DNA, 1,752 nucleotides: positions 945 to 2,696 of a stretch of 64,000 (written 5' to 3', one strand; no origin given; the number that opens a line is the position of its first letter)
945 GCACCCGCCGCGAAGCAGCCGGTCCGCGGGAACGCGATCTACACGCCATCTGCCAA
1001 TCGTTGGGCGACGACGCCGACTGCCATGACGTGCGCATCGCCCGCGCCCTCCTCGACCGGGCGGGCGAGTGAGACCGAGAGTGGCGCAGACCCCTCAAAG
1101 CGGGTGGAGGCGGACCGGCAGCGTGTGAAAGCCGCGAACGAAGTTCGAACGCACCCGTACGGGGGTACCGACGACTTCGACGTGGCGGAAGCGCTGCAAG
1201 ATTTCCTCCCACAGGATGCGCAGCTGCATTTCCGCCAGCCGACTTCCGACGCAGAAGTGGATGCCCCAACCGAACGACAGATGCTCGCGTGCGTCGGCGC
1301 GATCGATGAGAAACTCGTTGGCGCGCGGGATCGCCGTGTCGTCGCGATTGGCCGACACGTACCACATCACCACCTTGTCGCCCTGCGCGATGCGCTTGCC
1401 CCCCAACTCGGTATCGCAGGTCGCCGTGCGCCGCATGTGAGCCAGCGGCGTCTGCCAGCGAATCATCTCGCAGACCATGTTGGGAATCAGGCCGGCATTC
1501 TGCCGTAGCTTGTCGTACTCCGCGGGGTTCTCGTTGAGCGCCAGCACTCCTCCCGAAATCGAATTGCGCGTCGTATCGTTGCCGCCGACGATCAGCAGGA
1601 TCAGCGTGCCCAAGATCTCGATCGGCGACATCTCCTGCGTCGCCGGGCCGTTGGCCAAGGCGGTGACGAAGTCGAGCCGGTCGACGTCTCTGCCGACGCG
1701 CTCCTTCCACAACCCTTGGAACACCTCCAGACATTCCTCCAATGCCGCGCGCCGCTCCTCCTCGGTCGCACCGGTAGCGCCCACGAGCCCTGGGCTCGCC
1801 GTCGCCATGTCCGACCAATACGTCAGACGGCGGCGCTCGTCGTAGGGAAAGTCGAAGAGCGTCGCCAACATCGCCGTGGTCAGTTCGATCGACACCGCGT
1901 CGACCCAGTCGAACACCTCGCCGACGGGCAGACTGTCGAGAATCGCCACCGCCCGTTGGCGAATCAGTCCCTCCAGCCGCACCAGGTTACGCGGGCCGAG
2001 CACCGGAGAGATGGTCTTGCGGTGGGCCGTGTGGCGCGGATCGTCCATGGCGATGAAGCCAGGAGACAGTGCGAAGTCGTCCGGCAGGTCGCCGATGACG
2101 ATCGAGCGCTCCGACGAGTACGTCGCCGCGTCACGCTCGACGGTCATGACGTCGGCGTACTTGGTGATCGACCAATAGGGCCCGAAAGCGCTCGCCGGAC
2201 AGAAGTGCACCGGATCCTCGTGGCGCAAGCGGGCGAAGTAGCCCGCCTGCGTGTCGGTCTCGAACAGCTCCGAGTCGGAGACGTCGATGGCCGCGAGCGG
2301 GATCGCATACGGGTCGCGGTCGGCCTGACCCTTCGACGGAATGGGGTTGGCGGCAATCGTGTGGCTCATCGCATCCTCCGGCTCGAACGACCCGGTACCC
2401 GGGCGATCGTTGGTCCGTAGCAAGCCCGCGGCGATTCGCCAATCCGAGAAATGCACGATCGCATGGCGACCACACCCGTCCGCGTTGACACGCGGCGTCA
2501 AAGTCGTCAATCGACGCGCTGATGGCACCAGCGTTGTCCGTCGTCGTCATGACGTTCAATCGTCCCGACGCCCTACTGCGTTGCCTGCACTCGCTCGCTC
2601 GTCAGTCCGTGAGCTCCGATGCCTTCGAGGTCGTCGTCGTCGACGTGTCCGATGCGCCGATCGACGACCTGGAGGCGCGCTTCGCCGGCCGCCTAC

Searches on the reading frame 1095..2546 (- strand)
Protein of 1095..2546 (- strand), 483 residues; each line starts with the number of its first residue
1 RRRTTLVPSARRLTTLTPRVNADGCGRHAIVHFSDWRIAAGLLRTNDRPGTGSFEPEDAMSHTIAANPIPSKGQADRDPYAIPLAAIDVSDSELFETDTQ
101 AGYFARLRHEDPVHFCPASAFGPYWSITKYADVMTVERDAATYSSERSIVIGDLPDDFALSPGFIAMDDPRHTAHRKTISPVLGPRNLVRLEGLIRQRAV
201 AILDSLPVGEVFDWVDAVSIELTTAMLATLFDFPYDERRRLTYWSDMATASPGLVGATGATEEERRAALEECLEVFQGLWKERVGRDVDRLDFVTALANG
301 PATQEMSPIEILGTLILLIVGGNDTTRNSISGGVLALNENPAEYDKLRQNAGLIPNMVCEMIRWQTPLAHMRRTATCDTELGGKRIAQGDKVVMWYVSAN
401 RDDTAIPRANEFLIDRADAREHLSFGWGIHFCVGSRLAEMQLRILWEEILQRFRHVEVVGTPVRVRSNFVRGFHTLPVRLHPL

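Call 54: search_protein_families(library=pfam, proteins=[window:1095-2546:-], max_evalue=0.00001)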
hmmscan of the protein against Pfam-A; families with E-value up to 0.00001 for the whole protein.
window:1095-2546:- (483 aa): 1 family
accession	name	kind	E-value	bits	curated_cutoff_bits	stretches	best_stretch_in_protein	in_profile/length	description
PF00067.27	p450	-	1.3e-23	84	22.8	1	268-457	219-436/462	Cytochrome P450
